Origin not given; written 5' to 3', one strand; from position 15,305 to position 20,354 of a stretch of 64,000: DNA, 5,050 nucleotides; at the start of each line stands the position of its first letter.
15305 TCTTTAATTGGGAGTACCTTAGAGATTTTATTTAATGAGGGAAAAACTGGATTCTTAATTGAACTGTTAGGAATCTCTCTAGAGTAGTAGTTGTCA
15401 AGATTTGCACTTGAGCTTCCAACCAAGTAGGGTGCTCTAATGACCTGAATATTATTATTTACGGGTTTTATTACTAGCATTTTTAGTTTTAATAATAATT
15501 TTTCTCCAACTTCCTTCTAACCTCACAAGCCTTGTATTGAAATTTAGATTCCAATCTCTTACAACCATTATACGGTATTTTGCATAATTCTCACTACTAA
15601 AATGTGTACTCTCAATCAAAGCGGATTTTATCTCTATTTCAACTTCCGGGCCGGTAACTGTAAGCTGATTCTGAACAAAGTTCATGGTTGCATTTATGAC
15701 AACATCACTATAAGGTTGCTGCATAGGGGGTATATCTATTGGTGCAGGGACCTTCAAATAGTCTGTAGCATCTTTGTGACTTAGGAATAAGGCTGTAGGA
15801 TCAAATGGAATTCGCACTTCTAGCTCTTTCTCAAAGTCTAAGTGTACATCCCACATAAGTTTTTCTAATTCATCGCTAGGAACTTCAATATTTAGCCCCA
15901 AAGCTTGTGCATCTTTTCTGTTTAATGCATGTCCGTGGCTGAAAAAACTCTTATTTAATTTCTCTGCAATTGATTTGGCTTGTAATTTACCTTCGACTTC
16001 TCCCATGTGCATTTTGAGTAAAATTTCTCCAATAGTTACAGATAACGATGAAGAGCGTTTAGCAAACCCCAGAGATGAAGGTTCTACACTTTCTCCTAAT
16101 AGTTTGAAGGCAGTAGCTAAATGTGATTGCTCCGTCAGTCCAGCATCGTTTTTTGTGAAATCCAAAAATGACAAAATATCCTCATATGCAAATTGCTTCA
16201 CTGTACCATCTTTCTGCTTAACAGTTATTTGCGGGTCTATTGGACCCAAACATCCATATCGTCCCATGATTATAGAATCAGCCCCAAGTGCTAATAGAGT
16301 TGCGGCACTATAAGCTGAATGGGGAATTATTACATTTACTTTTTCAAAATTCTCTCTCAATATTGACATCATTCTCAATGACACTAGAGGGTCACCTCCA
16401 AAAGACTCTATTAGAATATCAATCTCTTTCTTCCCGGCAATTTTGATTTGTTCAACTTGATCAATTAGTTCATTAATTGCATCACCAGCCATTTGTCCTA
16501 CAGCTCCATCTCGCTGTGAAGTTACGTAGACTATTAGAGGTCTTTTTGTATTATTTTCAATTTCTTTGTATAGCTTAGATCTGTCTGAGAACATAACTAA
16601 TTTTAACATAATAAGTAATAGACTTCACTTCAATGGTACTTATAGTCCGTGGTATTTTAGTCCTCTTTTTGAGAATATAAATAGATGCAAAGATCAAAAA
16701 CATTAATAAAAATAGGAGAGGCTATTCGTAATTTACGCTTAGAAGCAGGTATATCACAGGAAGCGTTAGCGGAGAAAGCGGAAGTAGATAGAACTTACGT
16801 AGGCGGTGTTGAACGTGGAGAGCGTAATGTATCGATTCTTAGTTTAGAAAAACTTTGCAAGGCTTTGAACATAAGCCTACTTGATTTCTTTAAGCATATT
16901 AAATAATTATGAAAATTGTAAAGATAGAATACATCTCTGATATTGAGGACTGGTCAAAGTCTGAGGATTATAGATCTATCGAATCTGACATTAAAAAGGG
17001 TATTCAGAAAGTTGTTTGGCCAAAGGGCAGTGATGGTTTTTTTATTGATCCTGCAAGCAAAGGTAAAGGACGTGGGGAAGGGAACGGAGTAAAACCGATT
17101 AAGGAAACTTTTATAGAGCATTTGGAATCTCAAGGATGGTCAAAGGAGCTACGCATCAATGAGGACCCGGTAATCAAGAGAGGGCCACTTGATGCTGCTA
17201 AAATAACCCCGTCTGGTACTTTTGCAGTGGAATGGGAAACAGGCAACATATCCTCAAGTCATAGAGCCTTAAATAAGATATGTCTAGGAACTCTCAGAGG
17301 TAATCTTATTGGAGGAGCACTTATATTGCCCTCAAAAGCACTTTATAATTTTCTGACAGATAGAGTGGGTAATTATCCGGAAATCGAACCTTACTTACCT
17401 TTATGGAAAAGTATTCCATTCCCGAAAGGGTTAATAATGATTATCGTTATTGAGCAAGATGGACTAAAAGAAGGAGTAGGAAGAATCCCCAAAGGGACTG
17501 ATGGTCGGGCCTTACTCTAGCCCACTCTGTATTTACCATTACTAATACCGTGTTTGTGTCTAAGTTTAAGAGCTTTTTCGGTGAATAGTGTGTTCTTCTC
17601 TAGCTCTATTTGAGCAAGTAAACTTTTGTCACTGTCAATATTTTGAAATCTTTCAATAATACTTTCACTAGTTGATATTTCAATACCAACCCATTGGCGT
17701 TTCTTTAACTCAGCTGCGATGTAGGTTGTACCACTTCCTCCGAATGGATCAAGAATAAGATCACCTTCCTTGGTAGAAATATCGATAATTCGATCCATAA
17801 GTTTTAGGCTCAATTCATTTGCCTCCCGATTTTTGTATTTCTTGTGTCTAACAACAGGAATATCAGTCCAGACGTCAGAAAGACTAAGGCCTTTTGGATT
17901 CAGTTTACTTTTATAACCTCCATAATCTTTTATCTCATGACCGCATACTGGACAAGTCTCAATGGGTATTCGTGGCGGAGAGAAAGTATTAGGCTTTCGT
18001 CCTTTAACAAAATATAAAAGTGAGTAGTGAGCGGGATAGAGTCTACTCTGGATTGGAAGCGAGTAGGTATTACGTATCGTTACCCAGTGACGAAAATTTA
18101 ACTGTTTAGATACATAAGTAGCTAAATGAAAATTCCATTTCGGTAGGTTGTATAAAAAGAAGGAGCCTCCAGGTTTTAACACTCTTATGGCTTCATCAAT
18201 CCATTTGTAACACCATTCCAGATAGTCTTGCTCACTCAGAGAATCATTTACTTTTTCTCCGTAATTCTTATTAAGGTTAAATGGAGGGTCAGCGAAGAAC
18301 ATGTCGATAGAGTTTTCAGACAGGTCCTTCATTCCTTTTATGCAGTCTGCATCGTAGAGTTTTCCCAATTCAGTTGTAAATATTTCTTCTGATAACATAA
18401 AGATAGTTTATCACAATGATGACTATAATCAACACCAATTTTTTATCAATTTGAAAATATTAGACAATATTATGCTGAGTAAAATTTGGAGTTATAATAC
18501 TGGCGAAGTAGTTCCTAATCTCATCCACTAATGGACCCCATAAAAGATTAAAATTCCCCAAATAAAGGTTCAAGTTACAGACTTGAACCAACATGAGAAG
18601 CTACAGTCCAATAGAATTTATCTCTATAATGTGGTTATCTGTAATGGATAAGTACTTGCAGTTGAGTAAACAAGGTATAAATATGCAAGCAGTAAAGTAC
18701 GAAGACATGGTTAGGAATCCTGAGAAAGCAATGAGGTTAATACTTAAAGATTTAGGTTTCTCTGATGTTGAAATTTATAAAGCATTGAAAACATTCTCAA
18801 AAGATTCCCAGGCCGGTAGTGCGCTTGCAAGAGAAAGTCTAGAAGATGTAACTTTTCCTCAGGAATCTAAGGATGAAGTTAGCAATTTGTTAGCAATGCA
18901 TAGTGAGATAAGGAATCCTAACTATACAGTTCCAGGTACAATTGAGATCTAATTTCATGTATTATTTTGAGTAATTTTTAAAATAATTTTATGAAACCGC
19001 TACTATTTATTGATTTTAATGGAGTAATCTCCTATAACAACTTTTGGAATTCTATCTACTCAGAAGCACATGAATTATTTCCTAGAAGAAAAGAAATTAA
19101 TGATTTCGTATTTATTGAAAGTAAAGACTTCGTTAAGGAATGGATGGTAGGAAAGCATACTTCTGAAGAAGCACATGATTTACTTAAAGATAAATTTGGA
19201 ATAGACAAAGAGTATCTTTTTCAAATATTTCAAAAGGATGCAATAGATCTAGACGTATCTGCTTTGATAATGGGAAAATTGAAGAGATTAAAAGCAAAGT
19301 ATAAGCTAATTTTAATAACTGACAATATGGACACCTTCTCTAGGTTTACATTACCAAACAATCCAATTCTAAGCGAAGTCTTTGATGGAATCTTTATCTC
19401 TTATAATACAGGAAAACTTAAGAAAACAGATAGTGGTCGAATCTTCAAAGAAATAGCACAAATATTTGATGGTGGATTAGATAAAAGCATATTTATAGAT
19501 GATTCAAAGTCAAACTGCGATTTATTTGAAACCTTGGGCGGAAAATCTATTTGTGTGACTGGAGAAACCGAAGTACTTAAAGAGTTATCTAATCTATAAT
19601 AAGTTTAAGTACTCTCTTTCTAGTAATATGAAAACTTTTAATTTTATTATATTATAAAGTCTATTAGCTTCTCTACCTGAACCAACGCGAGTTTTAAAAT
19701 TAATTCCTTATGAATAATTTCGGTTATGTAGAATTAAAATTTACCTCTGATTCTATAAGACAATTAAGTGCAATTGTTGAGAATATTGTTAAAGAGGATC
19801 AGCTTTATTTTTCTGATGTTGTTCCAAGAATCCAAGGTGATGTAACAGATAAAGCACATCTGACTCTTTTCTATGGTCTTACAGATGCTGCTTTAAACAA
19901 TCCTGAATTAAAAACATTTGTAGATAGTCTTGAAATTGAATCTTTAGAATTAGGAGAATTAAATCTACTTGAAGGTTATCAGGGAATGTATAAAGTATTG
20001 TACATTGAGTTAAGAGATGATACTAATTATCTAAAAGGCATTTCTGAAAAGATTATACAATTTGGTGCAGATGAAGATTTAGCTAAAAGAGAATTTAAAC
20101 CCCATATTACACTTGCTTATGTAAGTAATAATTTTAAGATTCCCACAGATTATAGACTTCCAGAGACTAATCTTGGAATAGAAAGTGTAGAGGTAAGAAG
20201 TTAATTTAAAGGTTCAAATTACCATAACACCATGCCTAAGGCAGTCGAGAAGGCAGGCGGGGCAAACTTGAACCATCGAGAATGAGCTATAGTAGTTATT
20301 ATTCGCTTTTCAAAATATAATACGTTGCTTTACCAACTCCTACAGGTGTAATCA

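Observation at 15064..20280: Family of palindromic junction repeats partitions a gene-cassette-like island on the 5' flank of tRNA-His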

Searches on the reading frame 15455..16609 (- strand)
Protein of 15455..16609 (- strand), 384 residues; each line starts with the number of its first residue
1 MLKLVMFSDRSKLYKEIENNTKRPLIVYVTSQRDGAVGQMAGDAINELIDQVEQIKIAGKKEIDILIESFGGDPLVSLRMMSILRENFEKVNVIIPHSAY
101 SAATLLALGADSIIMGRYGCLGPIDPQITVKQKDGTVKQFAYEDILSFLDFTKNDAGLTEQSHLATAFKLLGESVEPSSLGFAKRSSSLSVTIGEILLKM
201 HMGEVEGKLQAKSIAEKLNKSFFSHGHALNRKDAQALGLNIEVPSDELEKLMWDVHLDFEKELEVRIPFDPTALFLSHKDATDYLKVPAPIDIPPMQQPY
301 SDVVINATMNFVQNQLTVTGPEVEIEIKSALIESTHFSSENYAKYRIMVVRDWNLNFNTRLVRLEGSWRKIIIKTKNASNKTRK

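Call 10: search_protein_families(library=pfam, proteins=[window:15455-16609:-], max_evalue=0.01)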
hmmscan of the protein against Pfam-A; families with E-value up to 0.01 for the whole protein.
window:15455-16609:- (384 aa): 1 family
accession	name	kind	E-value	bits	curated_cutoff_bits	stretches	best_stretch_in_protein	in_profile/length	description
PF01972.22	SDH_protease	-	1.5e-17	64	31.3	1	55-131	85-162/286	ClpP-like SDH-type serine proteinase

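Call 31: search_protein_families(library=ncbifam, proteins=[window:15455-16609:-], max_evalue=0.01)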
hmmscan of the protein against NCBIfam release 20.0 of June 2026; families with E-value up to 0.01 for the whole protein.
window:15455-16609:- (384 aa): 3 families
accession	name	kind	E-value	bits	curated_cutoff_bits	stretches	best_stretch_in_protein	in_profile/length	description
NF047768.1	Clp_like_SDH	equivalog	8.3e-19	68.1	250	1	9-131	23-149/260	SDH family Clp fold serine proteinase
NF045542.1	Clp_rel_HeadMat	equivalog_domain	6.3e-10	39.3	120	1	47-120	22-94/165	head maturation protease, ClpP-related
NF045540.1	scaf_prot_MCP1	exception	0.00058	18.7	475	1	45-116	14-86/652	ClpP-like prohead protease/major capsid protein fusion protein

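Call 77: search_protein_families(library=padloc, proteins=[window:15455-16609:-], max_evalue=0.001)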
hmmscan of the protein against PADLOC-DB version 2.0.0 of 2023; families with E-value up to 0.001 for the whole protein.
window:15455-16609:- (384 aa): 0 families

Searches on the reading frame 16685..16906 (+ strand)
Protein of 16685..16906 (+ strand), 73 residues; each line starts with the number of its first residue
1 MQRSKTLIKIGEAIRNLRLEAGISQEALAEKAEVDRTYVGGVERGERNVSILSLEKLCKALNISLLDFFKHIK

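Call 10: search_protein_families(library=pfam, proteins=[window:16685-16906:+], max_evalue=0.01)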
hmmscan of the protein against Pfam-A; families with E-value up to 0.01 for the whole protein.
window:16685-16906:+ (73 aa): 4 families
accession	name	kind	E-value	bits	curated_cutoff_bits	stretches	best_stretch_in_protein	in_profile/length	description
PF01381.28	HTH_3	-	5.1e-16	58.9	23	1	14-67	1-54/55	Helix-turn-helix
PF13560.12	HTH_31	-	1.4e-10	41.8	27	1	10-63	2-56/64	Helix-turn-helix domain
PF13443.12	HTH_26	-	4.7e-08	33.6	22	1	14-72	2-61/63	Cro/C1-type HTH DNA-binding domain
PF12844.13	HTH_19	-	1.9e-05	24.9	30.2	1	11-65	1-55/64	Helix-turn-helix domain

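Call 77: search_protein_families(library=padloc, proteins=[window:16685-16906:+], max_evalue=0.001)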
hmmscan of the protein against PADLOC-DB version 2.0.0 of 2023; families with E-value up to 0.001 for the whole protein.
window:16685-16906:+ (73 aa): 15 families
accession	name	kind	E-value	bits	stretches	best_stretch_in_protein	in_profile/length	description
PDLC03665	Control_protein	-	1e-19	68.5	1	6-70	5-72/77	control protein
PDLC03664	Control_protein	-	3.3e-18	63.9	1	6-67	10-71/74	control protein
PDLC03666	Control_protein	-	1.4e-17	61.9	1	10-70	7-67/77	control protein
PDLC03668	Control_protein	-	7.3e-17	59.7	1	6-70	5-69/79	control protein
PDLC02926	HTH_VI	-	2.7e-14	51.2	1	9-65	1-57/92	-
PDLC03671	Control_protein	-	2e-12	45.2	1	11-65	16-70/84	control protein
PDLC04142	capH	-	5.1e-10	38.4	1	9-68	6-64/103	capH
PDLC03536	REase_II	-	1e-09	36.4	1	12-69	13-70/237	Type II restriction enzyme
PDLC03953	RmrA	-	4.9e-06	24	1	10-69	6-64/373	-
PDLC03951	RmrA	-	2.2e-05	21.6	1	12-70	11-69/400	-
PDLC03952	RmrA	-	2.5e-05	21.3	1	10-69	23-82/395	-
PDLC03947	RmrA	-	5.2e-05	20.2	1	9-71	11-73/383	-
PDLC04775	PDC-M69A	-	0.00012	20.6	1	9-65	7-63/113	-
PDLC03954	RmrA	-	0.0003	17.8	1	11-69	12-70/380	-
PDLC03949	RmrA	-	0.00057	16.9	1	18-70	11-62/363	-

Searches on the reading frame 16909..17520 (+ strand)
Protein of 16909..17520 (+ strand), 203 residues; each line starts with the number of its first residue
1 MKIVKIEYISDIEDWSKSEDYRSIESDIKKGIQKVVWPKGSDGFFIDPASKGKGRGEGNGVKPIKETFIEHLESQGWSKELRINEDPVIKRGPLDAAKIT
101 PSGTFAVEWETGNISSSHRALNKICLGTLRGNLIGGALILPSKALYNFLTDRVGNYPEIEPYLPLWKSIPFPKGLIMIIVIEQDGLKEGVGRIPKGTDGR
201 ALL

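Call 10: search_protein_families(library=pfam, proteins=[window:16909-17520:+], max_evalue=0.01)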
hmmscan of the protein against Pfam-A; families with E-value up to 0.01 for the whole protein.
window:16909-17520:+ (203 aa): 1 family
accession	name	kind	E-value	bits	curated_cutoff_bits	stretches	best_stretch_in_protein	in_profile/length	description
PF02923.21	BamHI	-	1e-54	185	22.8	1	2-163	1-156/157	Restriction endonuclease BamHI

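Call 40: find_encoding_contigs(protein=window:16909-17520:+, flank=10000, max_places=10)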
Protein window:16909-17520:+ (203 aa): no gene with exactly this product is on record in the collection.

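Call 77: search_protein_families(library=padloc, proteins=[window:16909-17520:+], max_evalue=0.001)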
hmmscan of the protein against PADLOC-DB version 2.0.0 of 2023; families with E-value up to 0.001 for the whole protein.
window:16909-17520:+ (203 aa): 1 family
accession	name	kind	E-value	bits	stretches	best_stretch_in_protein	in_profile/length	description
PDLC03435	REase_II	-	5.7e-53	177.7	1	1-202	1-199/200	Type II restriction enzyme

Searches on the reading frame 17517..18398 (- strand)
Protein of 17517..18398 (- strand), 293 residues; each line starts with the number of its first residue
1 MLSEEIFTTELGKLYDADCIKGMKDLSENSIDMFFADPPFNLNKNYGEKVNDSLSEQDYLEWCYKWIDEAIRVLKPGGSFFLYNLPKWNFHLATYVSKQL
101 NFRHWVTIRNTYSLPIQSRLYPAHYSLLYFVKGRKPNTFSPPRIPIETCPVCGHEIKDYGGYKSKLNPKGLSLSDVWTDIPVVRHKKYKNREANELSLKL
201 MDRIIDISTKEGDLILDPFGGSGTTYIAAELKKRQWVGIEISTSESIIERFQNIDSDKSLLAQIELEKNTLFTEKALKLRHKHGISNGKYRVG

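Call 10: search_protein_families(library=pfam, proteins=[window:17517-18398:-], max_evalue=0.01)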
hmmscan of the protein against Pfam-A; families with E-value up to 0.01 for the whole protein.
window:17517-18398:- (293 aa): 1 family
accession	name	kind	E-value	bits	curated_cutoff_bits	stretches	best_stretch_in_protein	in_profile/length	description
PF01555.25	N6_N4_Mtase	-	2.4e-45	155.7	26.7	1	31-243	1-213/221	DNA methylase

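Call 77: search_protein_families(library=padloc, proteins=[window:17517-18398:-], max_evalue=0.001)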
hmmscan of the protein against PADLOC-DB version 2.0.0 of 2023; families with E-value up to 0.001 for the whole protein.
window:17517-18398:- (293 aa): 64 families (the best 25 are shown)
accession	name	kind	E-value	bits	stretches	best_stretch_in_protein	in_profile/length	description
PDLC03238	MTase_II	-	1.9e-132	440.3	1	2-285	114-397/428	Type II methyltransferase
PDLC03299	MTase_II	-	2.5e-44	149.9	1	7-243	10-247/296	Type II methyltransferase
PDLC03371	MTase_II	-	7.3e-43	145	1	7-244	6-243/260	Type II methyltransferase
PDLC03320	MTase_II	-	1.3e-29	101.3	1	13-248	34-269/289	Type II methyltransferase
PDLC03339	MTase_II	-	3.3e-25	86.7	2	167-247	185-265/399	Type II methyltransferase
PDLC03265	MTase_II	-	5.5e-25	86.5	2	14-100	27-114/333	Type II methyltransferase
PDLC03353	MTase_II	-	8.3e-24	82.5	2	191-244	188-241/260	Type II methyltransferase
PDLC03216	MTase_II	-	6.3e-23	79.3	2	7-82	7-95/364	Type II methyltransferase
PDLC03302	MTase_II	-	7.6e-22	75.8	1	13-281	6-284/626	Type II methyltransferase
PDLC03387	MTase_II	-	5.5e-21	73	2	182-244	204-266/289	Type II methyltransferase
PDLC03296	MTase_II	-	2.6e-19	67.7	1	14-244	11-241/336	Type II methyltransferase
PDLC03738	oMTase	-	1.1e-18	65.1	2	200-244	212-256/376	orphan methyltransferase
PDLC03230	MTase_II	-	1.7e-18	65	1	10-243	34-272/360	Type II methyltransferase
PDLC03323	MTase_II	-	2.8e-18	64.1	2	197-281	238-321/330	Type II methyltransferase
PDLC03295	MTase_II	-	3e-18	64.3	1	10-99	2-95/292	Type II methyltransferase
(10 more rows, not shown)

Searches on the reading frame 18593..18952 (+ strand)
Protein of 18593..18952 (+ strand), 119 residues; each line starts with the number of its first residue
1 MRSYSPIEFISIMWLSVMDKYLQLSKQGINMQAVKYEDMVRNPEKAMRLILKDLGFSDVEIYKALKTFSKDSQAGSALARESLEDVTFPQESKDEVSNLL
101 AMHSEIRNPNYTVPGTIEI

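Call 10: search_protein_families(library=pfam, proteins=[window:18593-18952:+], max_evalue=0.01)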
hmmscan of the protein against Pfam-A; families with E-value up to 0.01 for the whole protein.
window:18593-18952:+ (119 aa): 2 families
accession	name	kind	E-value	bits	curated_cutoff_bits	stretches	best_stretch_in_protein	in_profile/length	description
PF13469.12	Sulfotransfer_3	-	0.0018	19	27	1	30-56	186-212/216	Sulfotransferase family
PF00685.33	Sulfotransfer_1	-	0.0031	17.4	22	1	14-80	140-207/255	Sulfotransferase domain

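Call 31: search_protein_families(library=ncbifam, proteins=[window:18593-18952:+], max_evalue=0.01)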
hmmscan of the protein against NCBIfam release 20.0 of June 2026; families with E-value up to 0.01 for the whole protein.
window:18593-18952:+ (119 aa): 1 family
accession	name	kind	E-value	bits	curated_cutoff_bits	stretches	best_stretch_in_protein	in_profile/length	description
NF052394.1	NodProtNoeE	equivalog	0.0089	14.8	500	1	30-67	192-229/387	nodulation protein NoeE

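Call 51: find_homologous_proteins(query=window:18593-18952:+, max_evalue=0.0001)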
Query window:18593-18952:+ (119 aa): 1 proteins with E <= 0.0001 among 4 candidates.
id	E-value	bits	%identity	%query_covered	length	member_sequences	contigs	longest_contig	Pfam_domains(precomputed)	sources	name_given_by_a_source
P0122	4.3e-70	250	100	100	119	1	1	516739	-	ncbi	ncbi:MAG: hypothetical protein ABI721_00925 [Candidatus Dojkabacteria bacterium]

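Call 60: search_protein_representatives(protein=window:18593-18952:+)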
Query: 119 residues. Proteins with E-value up to 0.001 (for the whole library): 282; up to 1e-10: 36; up to 1e-30: 2. The best 150 are listed.
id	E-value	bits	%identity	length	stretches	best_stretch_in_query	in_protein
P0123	1.5e-51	189.1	44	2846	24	34-66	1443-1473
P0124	1.3e-43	163.6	65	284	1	2-118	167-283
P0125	6.2e-25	103.6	45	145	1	3-117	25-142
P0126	2.4e-16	75.9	39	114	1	12-118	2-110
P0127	5.1e-16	74.9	41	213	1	8-118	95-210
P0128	1.8e-14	69.9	37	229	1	5-118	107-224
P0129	6.8e-14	68.1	39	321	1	7-118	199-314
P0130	1.5e-13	67.0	38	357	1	6-117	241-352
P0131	3.3e-13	65.9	38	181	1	5-111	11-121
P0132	3.4e-13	65.8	34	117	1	11-117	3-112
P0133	3.4e-13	65.8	35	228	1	10-119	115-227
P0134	4.6e-13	65.4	36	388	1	4-118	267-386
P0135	7.8e-13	64.7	37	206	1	6-117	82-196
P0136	9.5e-13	64.4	34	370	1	3-118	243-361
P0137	1.1e-12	64.2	30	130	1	7-119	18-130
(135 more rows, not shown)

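Call 62: search_protein_families(library=pfam, proteins=[P0124, P0129, P0136], max_evalue=0.01)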
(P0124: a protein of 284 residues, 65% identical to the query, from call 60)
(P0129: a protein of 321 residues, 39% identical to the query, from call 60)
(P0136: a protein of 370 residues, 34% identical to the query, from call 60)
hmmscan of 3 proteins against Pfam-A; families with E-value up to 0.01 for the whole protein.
P0124 (284 aa): 2 families
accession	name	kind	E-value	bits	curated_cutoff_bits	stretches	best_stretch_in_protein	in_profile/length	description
PF13469.12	Sulfotransfer_3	-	9.9e-10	39.5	27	1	176-222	165-213/216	Sulfotransferase family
PF00685.33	Sulfotransfer_1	-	0.00097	19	22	1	21-228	4-190/255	Sulfotransferase domain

P0129 (321 aa): 2 families
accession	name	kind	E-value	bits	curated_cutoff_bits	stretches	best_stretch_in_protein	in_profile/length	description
PF13469.12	Sulfotransfer_3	-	1.6e-10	42.1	27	1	195-251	161-215/216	Sulfotransferase family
PF00685.33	Sulfotransfer_1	-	7.2e-09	35.9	22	1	12-282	4-207/255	Sulfotransferase domain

P0136 (370 aa): 1 family
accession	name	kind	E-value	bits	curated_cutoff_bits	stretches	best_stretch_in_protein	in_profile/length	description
PF13469.12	Sulfotransfer_3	-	7.2e-06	26.9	27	1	252-299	166-215/216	Sulfotransferase family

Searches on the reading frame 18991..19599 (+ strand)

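Call 10: search_protein_families(library=pfam, proteins=[window:18991-19599:+], max_evalue=0.01)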
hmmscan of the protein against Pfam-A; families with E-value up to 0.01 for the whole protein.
window:18991-19599:+ (202 aa): 1 family
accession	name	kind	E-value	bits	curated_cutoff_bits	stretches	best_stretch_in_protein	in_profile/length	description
PF00702.32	Hydrolase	-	9.9e-05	23.3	26.4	1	5-172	4-180/191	haloacid dehalogenase-like hydrolase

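Call 77: search_protein_families(library=padloc, proteins=[window:18991-19599:+], max_evalue=0.001)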
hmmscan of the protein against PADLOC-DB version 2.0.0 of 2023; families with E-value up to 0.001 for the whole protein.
window:18991-19599:+ (202 aa): 0 families

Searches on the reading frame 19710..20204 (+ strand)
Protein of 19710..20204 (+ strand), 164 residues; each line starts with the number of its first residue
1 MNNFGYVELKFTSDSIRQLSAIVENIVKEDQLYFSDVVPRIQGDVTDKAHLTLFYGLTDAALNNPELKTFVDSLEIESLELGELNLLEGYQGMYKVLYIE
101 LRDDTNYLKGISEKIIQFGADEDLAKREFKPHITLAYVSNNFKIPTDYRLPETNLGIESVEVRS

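Call 10: search_protein_families(library=pfam, proteins=[window:19710-20204:+], max_evalue=0.01)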
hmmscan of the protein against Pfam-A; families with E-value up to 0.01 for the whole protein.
window:19710-20204:+ (164 aa): 3 families
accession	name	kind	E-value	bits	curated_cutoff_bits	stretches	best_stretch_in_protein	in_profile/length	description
PF23474.1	Acb1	-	2e-05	24.8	27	1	46-148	32-121/144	Anti-CBASS protein Acb1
PF13563.12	2_5_RNA_ligase2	-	0.00041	20.9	27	1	48-140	25-118/152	2'-5' RNA ligase superfamily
PF10469.15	AKAP7_NLS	-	0.0032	17.8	24.4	1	65-140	70-151/208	AKAP7 2'5' RNA ligase-like domain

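Call 31: search_protein_families(library=ncbifam, proteins=[window:19710-20204:+], max_evalue=0.01)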
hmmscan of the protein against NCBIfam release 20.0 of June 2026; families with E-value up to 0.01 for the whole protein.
window:19710-20204:+ (164 aa): 1 family
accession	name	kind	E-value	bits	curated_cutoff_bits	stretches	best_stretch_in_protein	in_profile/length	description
TIGR02258.1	2_5_ligase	equivalog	0.00047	20.1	65.7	1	46-142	36-134/180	RNA 2',3'-cyclic phosphodiesterase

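Call 39: find_encoding_contigs(protein=window:19710-20204:+, flank=10000, max_places=10)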
Protein window:19710-20204:+ (164 aa): no gene with exactly this product is on record in the collection.

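Call 77: search_protein_families(library=padloc, proteins=[window:19710-20204:+], max_evalue=0.001)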
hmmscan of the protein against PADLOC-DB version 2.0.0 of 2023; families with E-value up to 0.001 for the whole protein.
window:19710-20204:+ (164 aa): 0 families
